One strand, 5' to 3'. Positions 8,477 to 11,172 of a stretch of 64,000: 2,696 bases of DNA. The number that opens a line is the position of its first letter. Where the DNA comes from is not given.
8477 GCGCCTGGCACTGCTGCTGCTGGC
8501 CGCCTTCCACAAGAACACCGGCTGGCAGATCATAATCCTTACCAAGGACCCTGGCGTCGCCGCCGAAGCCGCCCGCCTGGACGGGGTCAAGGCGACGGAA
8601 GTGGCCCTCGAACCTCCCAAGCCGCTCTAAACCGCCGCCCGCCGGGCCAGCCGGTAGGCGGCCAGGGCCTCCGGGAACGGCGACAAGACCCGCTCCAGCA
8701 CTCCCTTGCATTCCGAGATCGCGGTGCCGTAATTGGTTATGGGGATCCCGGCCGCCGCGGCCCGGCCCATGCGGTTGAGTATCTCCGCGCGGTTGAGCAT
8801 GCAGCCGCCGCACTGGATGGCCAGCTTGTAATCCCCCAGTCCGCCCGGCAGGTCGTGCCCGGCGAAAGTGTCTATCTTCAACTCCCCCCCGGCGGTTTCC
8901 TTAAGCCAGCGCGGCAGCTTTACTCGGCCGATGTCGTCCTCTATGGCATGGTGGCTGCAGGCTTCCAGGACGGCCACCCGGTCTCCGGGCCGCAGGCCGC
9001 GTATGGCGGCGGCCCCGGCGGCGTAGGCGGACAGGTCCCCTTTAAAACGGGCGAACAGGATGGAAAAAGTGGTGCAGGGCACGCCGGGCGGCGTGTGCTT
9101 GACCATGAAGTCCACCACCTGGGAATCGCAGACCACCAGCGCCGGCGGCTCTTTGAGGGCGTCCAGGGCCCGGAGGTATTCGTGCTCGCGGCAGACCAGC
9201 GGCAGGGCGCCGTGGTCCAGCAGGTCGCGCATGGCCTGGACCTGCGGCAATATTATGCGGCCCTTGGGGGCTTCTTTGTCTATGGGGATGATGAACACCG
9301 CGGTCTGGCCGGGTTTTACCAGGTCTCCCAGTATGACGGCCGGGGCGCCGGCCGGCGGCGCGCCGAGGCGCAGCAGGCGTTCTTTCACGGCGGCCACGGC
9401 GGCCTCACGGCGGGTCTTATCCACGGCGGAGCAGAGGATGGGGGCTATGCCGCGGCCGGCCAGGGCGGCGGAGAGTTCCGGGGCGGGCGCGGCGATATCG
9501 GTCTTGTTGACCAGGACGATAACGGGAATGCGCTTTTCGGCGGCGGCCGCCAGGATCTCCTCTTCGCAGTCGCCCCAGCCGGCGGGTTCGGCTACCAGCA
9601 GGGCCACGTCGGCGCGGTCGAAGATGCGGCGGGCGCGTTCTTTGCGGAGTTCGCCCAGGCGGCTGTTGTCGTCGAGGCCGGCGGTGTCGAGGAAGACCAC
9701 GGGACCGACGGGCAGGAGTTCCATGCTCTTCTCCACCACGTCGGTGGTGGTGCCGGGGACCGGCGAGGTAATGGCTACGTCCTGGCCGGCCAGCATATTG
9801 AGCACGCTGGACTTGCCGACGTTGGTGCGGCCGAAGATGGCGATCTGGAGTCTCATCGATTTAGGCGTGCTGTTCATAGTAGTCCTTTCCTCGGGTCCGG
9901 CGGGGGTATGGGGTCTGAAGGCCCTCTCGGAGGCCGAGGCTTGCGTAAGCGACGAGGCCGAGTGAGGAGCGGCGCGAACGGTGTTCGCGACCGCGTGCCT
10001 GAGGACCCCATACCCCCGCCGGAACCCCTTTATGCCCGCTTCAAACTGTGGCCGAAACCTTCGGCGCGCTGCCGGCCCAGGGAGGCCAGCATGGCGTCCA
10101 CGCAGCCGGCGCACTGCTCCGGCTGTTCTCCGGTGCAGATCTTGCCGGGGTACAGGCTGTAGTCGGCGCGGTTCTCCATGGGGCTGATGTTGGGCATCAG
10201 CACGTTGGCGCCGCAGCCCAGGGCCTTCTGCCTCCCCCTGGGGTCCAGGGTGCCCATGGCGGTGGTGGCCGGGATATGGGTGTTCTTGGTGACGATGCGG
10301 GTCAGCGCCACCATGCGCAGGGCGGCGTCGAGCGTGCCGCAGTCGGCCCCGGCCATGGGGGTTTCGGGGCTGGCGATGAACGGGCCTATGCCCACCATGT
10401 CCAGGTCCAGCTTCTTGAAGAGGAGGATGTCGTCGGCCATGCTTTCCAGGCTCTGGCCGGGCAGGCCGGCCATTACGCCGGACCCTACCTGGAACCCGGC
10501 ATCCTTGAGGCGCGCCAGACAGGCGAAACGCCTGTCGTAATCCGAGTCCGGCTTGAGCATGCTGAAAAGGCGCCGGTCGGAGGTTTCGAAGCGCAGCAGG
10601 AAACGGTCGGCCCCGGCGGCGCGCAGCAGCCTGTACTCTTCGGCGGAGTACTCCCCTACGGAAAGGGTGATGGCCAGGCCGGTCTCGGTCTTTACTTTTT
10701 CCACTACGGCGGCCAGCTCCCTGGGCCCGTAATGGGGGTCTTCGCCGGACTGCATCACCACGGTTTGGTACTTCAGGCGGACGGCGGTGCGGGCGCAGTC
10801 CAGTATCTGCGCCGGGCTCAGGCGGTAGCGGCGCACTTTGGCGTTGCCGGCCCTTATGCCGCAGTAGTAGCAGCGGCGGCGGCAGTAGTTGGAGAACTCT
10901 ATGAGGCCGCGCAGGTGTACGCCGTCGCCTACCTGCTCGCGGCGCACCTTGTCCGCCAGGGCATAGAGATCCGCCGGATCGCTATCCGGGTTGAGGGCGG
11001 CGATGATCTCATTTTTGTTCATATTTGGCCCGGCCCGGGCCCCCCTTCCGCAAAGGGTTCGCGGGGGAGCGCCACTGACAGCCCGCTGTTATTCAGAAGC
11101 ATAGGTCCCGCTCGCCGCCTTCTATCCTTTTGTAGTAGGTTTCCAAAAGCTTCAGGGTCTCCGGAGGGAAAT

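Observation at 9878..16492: Every long intercistronic gap of the hydrogenase sensor/maturase cluster is filled by one of these hairpin elements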

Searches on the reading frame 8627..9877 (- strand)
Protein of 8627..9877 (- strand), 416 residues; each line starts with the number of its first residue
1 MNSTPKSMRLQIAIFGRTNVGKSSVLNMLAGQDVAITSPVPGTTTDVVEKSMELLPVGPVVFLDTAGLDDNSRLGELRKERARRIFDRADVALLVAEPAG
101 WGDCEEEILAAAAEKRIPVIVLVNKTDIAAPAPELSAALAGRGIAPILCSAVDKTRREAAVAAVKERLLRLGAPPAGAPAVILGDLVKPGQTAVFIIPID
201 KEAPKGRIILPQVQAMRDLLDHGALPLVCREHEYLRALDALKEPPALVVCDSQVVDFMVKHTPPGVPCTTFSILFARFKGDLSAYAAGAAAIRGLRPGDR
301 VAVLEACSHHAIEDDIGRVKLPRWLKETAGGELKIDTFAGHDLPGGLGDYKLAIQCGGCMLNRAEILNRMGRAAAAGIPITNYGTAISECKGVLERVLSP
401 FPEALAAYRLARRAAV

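Call 7: search_protein_families(library=pfam, proteins=[window:8627-9877:-])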
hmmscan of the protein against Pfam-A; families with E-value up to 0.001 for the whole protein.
window:8627-9877:- (416 aa): 6 families
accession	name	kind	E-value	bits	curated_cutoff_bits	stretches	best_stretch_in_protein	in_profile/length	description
PF18133.7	HydF_tetramer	-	1.5e-39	134.9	22.6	1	285-400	3-118/118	Hydrogen maturase F tetramerization domain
PF18128.7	HydF_dimer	-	5.2e-36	123.2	23.4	1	182-280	1-99/99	Hydrogen maturase F dimerization domain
PF01926.29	MMR_HSR1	-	2.3e-21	76.5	21.9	1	11-125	1-113/113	50S ribosome-binding GTPase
PF00350.29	Dynamin_N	-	5.1e-07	30.3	27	1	12-45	1-34/168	Dynamin family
PF03193.22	RsgA_GTPase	-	5.1e-05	23.6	30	0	106-167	43-107/174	RsgA GTPase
PF02421.24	FeoB_N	-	0.0002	21.4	27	1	11-127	2-116/156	Ferrous iron transport protein B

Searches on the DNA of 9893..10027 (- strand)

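Call 56: build_rna_model(alignment_id=A3, structure=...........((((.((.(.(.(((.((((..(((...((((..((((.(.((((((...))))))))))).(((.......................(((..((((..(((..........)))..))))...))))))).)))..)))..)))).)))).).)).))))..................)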
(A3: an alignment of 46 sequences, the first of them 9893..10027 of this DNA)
Model R1 built from alignment A3 (46 sequences, 190 columns); structure: as given.
model positions 136; base pairs 46; branch points 1; effective number of sequences 1.47; information 0.59 bits per position. Calibrated on 0.2 Mb of random sequence (short: E-values are rough).
structure used (alignment columns):
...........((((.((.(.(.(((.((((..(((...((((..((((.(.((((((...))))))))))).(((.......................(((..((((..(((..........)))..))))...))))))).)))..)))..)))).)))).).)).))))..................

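Call 58: search_with_rna_model(model_id=R1, sources=[window, L002, L003, L004, L005, L006, L007, L008, L009, L010, L011, L012, L013, L015, L016, L017, L018, L019, L020, L021, L022, L023, L024, L025, L026, L027, L028, L029, L030, L031, L032, L033, L034, L035, L036, L037, L038, L039, L040, L041, L042, L043, L044, L045, L046, L047, L048, L049, L050, L051, L052, L053, L054, L055, L056, L057, L058, L059, L060, L061, L062, L063, L064, L065, L066, L067, L068, L069, L070, L071, L072, L073, L074, L075, L076, L077, L078, L079, L080, L081, L082, L083, L084, L085, L086], max_evalue=0.01, make_alignment=true)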
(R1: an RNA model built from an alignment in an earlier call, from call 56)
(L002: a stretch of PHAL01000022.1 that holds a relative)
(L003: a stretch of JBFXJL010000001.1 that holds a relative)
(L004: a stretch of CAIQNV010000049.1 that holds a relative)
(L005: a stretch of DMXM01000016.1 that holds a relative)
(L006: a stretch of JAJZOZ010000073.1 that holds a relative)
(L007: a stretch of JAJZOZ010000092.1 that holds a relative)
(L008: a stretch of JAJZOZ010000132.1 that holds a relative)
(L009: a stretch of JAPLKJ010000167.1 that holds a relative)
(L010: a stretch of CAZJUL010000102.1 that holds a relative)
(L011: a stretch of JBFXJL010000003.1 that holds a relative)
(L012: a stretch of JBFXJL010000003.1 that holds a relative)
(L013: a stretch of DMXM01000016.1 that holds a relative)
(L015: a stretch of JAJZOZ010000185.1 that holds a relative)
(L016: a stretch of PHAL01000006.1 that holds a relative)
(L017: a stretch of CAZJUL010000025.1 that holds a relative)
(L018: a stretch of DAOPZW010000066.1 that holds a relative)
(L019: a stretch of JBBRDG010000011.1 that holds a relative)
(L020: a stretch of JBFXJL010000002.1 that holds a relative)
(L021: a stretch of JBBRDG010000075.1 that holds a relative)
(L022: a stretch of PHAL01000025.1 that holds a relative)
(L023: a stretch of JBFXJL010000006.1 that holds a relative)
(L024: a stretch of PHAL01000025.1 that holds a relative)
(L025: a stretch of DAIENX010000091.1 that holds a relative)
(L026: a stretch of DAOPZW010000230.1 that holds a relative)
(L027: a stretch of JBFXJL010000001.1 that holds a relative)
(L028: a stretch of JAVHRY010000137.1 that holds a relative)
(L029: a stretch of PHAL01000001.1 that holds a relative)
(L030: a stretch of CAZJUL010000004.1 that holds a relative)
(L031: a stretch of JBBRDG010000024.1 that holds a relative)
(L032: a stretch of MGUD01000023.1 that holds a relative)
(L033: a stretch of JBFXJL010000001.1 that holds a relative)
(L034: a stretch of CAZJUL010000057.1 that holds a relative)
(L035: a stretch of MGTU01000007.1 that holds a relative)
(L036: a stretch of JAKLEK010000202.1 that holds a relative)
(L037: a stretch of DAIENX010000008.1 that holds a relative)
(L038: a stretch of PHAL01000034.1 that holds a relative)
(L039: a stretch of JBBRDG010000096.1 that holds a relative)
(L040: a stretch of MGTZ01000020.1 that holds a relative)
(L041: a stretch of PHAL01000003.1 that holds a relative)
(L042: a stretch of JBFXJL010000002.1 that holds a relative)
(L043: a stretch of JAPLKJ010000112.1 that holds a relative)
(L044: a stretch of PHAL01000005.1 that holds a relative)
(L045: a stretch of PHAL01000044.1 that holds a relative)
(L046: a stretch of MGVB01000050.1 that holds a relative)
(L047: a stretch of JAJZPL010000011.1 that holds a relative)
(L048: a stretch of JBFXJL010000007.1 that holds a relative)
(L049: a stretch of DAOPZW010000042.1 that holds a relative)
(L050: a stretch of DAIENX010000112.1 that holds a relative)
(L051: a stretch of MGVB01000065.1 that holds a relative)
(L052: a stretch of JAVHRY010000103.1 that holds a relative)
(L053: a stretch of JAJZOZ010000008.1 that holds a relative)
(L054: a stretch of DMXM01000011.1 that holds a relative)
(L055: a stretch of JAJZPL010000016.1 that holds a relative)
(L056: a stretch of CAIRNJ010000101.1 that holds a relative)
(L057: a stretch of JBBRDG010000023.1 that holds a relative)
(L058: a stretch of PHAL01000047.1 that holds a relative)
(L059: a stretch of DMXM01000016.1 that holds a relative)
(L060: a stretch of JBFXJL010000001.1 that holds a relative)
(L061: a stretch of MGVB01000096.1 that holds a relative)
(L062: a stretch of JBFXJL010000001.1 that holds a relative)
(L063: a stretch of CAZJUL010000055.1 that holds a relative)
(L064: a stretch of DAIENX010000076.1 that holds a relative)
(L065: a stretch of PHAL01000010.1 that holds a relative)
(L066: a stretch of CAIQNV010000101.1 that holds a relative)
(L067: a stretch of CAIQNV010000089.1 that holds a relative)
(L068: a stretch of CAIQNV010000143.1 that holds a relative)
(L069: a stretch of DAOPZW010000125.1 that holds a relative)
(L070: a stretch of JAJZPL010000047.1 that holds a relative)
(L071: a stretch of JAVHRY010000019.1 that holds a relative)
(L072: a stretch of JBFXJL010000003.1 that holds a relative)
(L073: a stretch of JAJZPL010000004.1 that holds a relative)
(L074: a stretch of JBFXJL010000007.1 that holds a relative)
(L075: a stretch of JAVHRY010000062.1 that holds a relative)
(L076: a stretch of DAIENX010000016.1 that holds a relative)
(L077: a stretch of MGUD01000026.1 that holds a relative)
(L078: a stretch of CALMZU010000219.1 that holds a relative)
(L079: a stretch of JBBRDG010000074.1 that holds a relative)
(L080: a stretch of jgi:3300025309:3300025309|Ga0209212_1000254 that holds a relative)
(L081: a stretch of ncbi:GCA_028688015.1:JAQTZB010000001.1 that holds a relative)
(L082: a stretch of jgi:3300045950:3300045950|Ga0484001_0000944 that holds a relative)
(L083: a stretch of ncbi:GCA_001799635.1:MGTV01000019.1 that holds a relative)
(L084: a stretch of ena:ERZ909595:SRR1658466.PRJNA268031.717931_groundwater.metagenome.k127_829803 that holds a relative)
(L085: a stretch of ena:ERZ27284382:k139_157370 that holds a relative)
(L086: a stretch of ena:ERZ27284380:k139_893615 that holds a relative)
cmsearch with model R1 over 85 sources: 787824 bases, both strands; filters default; matches with E-value up to 0.01: 116.
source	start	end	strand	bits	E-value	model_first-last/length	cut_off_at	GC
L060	7219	7353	-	144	9.8e-31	1-136/136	no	0.71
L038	3653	3787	+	142.5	2.3e-30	1-136/136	no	0.73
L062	6594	6728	+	142.5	2.3e-30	1-136/136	no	0.73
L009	1063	1198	-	136.6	5.6e-29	1-136/136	no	0.7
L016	4361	4495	-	136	7.6e-29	1-136/136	no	0.7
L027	6689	6824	-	134.8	1.5e-28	1-136/136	no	0.71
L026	166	301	+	134.6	1.6e-28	1-136/136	no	0.6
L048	88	223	-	134.2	2e-28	1-136/136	no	0.71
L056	2712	2849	-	134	2.4e-28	1-136/136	no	0.67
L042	2232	2367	+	133.1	3.8e-28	1-136/136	no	0.73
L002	6081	6216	-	132.9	4.1e-28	1-136/136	no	0.72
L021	7529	7665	-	132.1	6.4e-28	1-136/136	no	0.69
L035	3045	3181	+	132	6.9e-28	1-136/136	no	0.73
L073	7378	7512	-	131.5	9.2e-28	1-136/136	no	0.67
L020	6663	6799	-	130.9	1.2e-27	1-136/136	no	0.72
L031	6374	6509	+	129.9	2.2e-27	1-136/136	no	0.72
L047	1127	1263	-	129.5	2.6e-27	1-136/136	no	0.72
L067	7110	7246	-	129.4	2.8e-27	1-136/136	no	0.66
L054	3517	3653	-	128.2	5.5e-27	1-136/136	no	0.73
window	9892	10027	-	128.1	5.8e-27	1-136/136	no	0.72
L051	1383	1517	+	127.8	6.9e-27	1-136/136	no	0.76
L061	1765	1899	+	127.6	7.7e-27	1-136/136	no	0.72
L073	6258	6394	+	127.3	9e-27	1-136/136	no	0.72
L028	6690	6824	+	127.2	9.1e-27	1-136/136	no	0.69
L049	7752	7887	+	127.1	9.9e-27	1-136/136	no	0.68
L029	5495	5630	+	127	1e-26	1-136/136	no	0.71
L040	229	363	-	126.8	1.1e-26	1-136/136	no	0.71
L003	6875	7010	+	125.8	1.9e-26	1-136/136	no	0.75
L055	2787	2923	-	125.8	2e-26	1-136/136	no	0.71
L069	1462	1597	-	125.1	3e-26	1-136/136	no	0.65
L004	154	286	+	123.1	8.6e-26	1-136/136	no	0.72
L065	1593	1727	+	122.9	9.4e-26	1-136/136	no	0.74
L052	1239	1376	+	121.2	2.4e-25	1-136/136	no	0.71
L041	1526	1660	+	120.9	2.9e-25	1-136/136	no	0.72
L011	3185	3320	+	120.4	3.7e-25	1-136/136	no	0.7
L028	2915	3050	-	120.1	4.4e-25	1-136/136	no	0.65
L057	4353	4487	+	120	4.7e-25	1-136/136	no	0.68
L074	2436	2569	-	120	4.7e-25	1-136/136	no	0.68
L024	3056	3191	+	119.3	6.9e-25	1-136/136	no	0.72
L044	2363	2497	-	119.2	7.3e-25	1-136/136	no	0.73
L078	3040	3175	-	118.8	9e-25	1-136/136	no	0.74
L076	1296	1430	-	118.7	9.5e-25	1-136/136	no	0.66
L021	2252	2387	+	117.4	1.9e-24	1-136/136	no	0.74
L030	3441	3576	+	117.1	2.3e-24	1-136/136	no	0.66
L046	257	393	+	117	2.4e-24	1-136/136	no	0.67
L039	7365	7521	-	116.3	3.5e-24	1-136/136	no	0.73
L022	562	696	-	116.3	3.5e-24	1-136/136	no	0.65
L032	3391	3528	-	116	4.1e-24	1-136/136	no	0.75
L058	107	241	+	115.3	6.1e-24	1-136/136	no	0.59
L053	6948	7081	+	115.2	6.3e-24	1-136/136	no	0.75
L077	2308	2444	+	115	7e-24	1-136/136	no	0.77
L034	1910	2044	+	113.7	1.4e-23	1-136/136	no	0.67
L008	3241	3373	+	111.7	4.4e-23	1-136/136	no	0.68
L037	5746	5882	+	111.1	6.1e-23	1-136/136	no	0.68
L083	16874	17012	+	110.8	6.8e-23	1-136/136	no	0.67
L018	1989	2123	+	110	1.1e-22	1-136/136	no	0.69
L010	1734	1863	+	109.4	1.5e-22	1-136/136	no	0.69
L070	4665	4797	-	109.2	1.7e-22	1-136/136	no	0.69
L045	5928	6086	-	108.7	2.2e-22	1-136/136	no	0.69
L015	3274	3408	-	108.6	2.4e-22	1-136/136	no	0.76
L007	4583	4718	-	108.4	2.6e-22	1-136/136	no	0.71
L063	6432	6566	-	107.8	3.7e-22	1-136/136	no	0.71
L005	7111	7268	-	106.8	6.2e-22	1-136/136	no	0.72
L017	6620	6754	+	106.4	7.8e-22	1-136/136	no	0.72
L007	4345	4478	+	106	9.7e-22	1-136/136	no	0.72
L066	1234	1365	-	105.6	1.2e-21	1-136/136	no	0.71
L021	7381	7514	+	105.1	1.5e-21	1-136/136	no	0.65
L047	4287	4420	+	104.4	2.3e-21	1-136/136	no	0.74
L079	3453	3609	+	101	1.4e-20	1-136/136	no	0.69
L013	3387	3553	-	100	2.5e-20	1-136/136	no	0.68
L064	147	304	+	99.3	3.6e-20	1-136/136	no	0.72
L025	1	116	-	98.8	4.8e-20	1-118/136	3'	0.73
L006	4042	4197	-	97.9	7.7e-20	1-136/136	no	0.69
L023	674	831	-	97.7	8.8e-20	1-136/136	no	0.7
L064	5777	5913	+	93.9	6.9e-19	1-136/136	no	0.74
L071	2163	2297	+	92.6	1.4e-18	1-136/136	no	0.69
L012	2360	2493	-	91.9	2.1e-18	1-136/136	no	0.77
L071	1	107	+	91.5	2.5e-18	31-136/136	5'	0.72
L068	49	206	+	90.4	4.6e-18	1-136/136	no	0.68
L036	3130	3255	-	90.2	5e-18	1-136/136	no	0.68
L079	5360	5517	-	90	5.9e-18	1-136/136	no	0.68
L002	5917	6051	+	89.6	7.1e-18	1-136/136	no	0.7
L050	1219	1376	-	87.7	2e-17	1-136/136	no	0.68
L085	20455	20589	-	87.7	2.1e-17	1-136/136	no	0.68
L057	5093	5225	-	87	2.9e-17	1-136/136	no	0.68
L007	7173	7306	+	85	8.9e-17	1-136/136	no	0.69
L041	1722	1854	-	80.3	1.1e-15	1-136/136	no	0.68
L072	7908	8000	-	79.2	2e-15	43-136/136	5'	0.69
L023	5347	5477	+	77.4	5.6e-15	1-136/136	no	0.65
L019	7872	8000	+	77.4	5.6e-15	1-108/136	3'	0.73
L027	6510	6639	+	77.1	6.5e-15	1-136/136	no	0.63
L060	7046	7178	+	75.1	1.9e-14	1-136/136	no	0.68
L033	4554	4732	+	74.2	3.2e-14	1-136/136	no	0.69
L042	54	184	-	73.6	4.4e-14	1-136/136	no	0.65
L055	2218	2349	+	72.7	7e-14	1-136/136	no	0.67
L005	6935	7096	+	72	1e-13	1-136/136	no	0.65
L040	43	174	+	71.5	1.3e-13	1-136/136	no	0.69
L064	372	503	-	71.2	1.5e-13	1-136/136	no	0.68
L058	4183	4315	-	70.6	2.2e-13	1-136/136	no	0.71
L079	4441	4563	+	70.1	2.8e-13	1-136/136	no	0.72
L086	12207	12396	-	57.6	2.5e-10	1-136/136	no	0.66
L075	5147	5217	+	57.3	3.1e-10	1-70/136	3'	0.7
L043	3204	3278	+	55.5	8e-10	1-75/136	3'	0.76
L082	12723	12912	-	54.8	1.2e-09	1-136/136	no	0.67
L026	1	113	-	54.5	1.4e-09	1-92/136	3'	0.63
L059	4064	4138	-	53.8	2.1e-09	32-105/136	no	0.7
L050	883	1086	+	46.4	1.2e-07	1-136/136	no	0.68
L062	6779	7060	-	43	7.4e-07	1-136/136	no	0.63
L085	7446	7584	+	42.1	1.2e-06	1-136/136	no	0.62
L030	4443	4571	-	42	1.2e-06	1-136/136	no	0.69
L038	3838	4121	-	41.1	2e-06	1-136/136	no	0.64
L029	5677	5744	-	33.9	0.0001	67-136/136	5'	0.65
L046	4385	4430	+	33.6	0.00012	60-105/136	no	0.67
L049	7934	8000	-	27.5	0.0033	68-136/136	5'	0.69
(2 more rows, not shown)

Alignment A5: 116 matches aligned to the model, 401 columns, each read 5' to 3' on its own strand. Consensus structure (alignment columns), stored with it:
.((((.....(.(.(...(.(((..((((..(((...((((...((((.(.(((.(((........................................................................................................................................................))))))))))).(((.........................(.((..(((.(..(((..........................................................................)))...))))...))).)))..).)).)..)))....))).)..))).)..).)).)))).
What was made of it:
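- Model R1 found 116 copies in 788 kb (call 58).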

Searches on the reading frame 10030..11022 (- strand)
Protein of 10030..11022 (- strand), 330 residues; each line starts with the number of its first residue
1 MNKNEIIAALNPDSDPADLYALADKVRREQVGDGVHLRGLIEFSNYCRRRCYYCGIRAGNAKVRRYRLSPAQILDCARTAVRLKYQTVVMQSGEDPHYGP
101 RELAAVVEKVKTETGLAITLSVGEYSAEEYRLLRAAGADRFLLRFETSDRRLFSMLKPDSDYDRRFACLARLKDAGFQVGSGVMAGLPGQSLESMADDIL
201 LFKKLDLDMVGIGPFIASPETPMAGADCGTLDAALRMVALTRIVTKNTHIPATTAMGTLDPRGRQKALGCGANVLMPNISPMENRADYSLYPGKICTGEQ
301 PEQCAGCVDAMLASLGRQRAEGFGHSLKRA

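Call 7: search_protein_families(library=pfam, proteins=[window:10030-11022:-])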
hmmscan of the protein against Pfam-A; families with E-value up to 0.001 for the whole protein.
window:10030-11022:- (330 aa): 1 family
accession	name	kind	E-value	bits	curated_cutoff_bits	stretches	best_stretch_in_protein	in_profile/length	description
PF04055.27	Radical_SAM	-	1.2e-21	78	29.5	1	41-199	1-163/166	Radical SAM superfamily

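Call 19: find_encoding_contigs(protein=window:10030-11022:-, flank=10000, max_places=6)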
Protein window:10030-11022:- (330 aa): 1 contig read that carries it; 1 place shown.
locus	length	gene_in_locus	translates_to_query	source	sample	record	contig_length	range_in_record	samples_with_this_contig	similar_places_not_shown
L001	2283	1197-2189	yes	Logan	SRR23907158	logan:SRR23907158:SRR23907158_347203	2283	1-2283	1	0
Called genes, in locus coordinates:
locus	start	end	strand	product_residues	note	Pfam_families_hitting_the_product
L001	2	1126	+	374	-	?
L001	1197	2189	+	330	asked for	PF04055:Radical_SAM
